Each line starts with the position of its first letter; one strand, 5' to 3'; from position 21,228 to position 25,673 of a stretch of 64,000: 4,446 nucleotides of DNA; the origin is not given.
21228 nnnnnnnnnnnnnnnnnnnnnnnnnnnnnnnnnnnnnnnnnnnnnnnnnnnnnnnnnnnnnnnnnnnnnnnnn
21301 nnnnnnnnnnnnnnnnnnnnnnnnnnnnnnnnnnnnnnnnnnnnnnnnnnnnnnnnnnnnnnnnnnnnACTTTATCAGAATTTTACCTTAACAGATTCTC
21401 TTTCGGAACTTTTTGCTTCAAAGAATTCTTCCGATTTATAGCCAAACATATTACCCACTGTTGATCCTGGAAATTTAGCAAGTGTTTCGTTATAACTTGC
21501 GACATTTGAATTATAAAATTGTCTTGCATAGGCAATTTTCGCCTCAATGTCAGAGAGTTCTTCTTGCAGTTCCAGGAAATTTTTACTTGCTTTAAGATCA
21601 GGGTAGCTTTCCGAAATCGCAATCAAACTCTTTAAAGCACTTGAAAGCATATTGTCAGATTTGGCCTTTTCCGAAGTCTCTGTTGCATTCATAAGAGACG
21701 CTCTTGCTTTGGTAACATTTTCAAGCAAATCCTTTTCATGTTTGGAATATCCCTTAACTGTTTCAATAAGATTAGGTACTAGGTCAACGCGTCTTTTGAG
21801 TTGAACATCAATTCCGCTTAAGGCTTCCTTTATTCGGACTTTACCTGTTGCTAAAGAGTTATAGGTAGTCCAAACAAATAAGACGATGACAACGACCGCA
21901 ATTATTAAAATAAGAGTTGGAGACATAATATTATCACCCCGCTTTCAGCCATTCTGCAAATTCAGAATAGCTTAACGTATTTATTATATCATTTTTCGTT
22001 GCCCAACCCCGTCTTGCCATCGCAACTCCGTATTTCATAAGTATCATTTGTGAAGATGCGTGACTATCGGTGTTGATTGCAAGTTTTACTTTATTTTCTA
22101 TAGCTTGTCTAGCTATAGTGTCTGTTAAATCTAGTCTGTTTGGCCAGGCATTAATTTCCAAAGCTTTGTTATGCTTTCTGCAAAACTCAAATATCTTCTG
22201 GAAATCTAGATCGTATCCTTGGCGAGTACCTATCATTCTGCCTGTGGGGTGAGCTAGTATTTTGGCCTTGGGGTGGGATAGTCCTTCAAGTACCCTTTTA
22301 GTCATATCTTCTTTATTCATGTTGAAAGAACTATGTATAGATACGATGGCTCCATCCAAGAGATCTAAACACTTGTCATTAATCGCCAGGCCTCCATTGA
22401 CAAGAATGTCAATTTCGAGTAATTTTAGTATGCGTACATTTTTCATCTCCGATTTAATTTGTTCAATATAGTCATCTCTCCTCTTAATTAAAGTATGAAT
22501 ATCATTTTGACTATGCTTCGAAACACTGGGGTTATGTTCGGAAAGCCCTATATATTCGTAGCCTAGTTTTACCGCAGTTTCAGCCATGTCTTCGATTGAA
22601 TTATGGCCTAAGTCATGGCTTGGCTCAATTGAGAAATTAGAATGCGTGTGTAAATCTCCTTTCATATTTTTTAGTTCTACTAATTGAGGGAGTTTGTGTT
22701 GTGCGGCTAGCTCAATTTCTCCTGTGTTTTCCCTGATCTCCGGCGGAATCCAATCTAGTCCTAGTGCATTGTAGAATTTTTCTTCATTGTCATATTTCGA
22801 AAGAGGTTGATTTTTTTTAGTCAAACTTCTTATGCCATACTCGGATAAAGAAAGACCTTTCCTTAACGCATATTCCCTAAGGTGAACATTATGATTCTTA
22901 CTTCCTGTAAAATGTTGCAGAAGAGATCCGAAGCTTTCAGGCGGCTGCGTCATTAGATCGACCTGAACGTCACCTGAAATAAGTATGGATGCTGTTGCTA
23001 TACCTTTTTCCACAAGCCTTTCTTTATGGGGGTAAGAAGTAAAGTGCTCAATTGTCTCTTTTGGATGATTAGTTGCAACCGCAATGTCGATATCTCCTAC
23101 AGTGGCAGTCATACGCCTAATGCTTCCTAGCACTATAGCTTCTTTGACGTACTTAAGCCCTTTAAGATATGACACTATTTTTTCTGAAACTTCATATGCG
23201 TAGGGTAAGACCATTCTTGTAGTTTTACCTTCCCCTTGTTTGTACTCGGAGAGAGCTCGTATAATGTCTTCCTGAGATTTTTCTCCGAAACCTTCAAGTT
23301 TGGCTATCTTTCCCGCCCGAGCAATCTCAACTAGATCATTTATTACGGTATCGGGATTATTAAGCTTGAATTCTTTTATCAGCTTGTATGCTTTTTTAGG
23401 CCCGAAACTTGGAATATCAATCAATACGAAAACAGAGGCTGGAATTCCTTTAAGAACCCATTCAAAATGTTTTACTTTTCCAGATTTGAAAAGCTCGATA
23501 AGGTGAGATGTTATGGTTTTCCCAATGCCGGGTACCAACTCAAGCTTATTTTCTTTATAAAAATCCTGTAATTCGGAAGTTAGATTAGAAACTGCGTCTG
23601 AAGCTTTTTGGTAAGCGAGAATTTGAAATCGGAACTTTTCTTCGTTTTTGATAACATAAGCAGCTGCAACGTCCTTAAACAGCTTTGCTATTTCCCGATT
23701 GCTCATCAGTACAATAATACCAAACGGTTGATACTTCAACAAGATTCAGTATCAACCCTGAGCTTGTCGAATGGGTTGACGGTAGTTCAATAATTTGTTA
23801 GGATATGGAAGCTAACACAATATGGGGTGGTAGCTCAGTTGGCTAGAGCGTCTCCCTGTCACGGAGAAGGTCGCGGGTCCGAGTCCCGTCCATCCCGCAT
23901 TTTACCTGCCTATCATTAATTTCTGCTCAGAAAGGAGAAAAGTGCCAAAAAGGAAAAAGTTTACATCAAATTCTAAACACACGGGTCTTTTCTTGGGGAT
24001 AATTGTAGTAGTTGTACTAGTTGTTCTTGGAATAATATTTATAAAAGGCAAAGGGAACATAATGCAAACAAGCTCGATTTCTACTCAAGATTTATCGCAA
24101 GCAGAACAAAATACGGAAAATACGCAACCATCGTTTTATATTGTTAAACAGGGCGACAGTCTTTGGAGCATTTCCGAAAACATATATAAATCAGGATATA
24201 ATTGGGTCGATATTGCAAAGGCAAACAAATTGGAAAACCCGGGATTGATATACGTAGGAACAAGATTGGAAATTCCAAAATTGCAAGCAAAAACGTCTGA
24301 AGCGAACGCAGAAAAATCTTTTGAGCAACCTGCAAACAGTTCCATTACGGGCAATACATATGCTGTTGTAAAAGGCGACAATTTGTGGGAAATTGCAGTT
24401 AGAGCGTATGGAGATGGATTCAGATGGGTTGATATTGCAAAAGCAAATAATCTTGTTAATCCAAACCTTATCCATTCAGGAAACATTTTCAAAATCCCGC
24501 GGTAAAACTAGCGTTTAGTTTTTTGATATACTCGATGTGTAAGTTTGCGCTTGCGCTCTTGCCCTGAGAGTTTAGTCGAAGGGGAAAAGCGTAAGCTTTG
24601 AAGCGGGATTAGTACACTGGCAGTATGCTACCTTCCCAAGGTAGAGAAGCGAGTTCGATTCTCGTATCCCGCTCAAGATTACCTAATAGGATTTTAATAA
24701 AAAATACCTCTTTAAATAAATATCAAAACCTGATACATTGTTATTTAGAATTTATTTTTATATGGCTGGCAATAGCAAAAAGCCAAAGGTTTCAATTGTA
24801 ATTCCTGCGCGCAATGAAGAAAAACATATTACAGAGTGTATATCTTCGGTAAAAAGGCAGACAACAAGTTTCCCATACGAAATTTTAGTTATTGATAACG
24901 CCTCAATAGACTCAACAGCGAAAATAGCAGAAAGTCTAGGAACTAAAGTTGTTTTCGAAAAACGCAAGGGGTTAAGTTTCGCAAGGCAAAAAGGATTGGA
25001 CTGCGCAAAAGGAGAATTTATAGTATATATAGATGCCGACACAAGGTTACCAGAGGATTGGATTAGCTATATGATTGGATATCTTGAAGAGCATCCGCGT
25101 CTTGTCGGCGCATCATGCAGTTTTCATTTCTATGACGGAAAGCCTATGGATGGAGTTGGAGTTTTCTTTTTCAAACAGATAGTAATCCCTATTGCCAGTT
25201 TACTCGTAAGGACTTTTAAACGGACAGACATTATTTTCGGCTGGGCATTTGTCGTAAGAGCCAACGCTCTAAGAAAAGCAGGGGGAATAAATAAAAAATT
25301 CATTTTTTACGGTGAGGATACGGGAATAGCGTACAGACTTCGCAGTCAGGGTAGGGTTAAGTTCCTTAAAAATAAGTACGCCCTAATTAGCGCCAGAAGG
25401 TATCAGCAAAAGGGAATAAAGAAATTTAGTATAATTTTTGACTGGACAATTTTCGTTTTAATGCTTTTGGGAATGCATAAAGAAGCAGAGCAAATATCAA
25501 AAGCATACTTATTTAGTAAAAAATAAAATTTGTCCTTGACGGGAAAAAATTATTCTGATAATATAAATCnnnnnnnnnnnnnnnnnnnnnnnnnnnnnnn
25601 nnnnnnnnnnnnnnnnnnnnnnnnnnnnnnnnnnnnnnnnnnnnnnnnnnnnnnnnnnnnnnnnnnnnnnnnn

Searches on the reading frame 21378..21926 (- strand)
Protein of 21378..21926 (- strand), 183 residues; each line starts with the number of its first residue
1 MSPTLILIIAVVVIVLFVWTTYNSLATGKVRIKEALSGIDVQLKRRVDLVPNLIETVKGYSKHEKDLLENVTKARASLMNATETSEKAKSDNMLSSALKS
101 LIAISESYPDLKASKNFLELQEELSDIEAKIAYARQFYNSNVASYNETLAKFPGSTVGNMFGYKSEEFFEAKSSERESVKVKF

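Call 37: search_protein_families(library=pfam, proteins=[window:21378-21926:-], max_evalue=0.001)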
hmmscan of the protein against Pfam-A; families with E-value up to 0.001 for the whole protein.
window:21378-21926:- (183 aa): 1 family
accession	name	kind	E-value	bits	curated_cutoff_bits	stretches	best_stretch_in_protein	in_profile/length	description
PF04011.17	LemA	-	3.9e-58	196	26.2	1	35-183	1-149/149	LemA family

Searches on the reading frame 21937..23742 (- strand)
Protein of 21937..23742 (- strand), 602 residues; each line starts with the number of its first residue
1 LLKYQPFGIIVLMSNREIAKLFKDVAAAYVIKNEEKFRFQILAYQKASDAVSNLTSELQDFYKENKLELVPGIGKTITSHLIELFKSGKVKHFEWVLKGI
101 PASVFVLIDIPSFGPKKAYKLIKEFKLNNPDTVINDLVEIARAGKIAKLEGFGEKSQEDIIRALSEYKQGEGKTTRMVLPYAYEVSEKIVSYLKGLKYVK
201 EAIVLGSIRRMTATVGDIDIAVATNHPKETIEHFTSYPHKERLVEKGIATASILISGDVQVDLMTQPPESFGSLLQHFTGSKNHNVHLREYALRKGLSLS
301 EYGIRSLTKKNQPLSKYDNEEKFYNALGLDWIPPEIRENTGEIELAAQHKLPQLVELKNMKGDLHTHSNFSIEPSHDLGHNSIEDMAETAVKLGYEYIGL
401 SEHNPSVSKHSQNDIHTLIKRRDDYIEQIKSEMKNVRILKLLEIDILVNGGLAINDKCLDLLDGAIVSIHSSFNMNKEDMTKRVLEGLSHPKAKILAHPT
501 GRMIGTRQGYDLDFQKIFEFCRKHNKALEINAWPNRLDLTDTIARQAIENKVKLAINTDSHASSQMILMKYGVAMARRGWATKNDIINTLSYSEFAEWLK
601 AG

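Call 37: search_protein_families(library=pfam, proteins=[window:21937-23742:-], max_evalue=0.001)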
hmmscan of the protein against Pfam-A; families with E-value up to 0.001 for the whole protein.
window:21937-23742:- (602 aa): 4 families
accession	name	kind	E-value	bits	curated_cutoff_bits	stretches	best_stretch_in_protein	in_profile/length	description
PF14791.11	DNA_pol_B_thumb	-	3.2e-21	75.4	25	1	275-338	2-63/63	DNA polymerase beta thumb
PF14716.13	HHH_8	-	1.9e-11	44.6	30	1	13-89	1-72/73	Helix-hairpin-helix domain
PF02811.25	PHP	-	2.3e-07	31.7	26.4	1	363-531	1-162/164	PHP domain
PF14520.12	HHH_5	-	8.1e-05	23.5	27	0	107-165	4-56/57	Helix-hairpin-helix domain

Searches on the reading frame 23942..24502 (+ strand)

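Call 37: search_protein_families(library=pfam, proteins=[window:23942-24502:+], max_evalue=0.001)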
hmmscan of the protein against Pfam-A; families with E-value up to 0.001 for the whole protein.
window:23942-24502:+ (187 aa): 3 families
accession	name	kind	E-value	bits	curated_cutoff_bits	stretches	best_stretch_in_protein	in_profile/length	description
PF01476.26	LysM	-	3.6e-22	78.5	20.9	2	66-112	1-43/43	LysM domain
PF23457.1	LysM2_NFP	-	6e-08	33.1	36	0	66-112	8-54/56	NFP LysM2 domain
PF23473.1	LysM3_LYK4_5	-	9.6e-06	26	29.3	0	66-112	5-47/48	LYK4/5 LysM3 domain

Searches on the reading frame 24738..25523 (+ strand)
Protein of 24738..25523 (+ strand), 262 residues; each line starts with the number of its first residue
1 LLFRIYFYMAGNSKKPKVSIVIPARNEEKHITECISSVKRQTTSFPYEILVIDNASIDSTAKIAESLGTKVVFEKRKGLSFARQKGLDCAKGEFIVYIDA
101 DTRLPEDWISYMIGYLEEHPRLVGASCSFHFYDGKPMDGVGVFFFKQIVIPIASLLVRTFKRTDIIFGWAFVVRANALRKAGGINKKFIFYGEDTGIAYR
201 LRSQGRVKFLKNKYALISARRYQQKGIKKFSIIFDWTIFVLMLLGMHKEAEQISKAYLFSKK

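Call 38: search_protein_families(library=pfam, proteins=[window:24738-25523:+], max_evalue=0.001)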
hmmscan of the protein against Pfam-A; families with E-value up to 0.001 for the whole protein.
window:24738-25523:+ (262 aa): 5 families
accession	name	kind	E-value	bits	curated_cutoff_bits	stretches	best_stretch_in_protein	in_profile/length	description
PF00535.33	Glycos_transf_2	-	2.6e-29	102.7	23.3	1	19-140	1-128/168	Glycosyl transferase family 2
PF13641.12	Glyco_tranf_2_3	-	3.7e-12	47.2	27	1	16-207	1-201/230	Glycosyltransferase like family 2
PF13632.12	Glyco_trans_2_3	-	1.2e-08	35.5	27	1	94-206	1-111/198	Glycosyl transferase family group 2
PF10111.15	Glyco_tranf_2_2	-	5.5e-06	26.5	27.3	1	19-109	1-99/276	Glycosyltransferase like family 2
PF13506.12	Glyco_transf_21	-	2.1e-05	24.5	21.7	1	85-210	24-146/174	Glycosyl transferase family 21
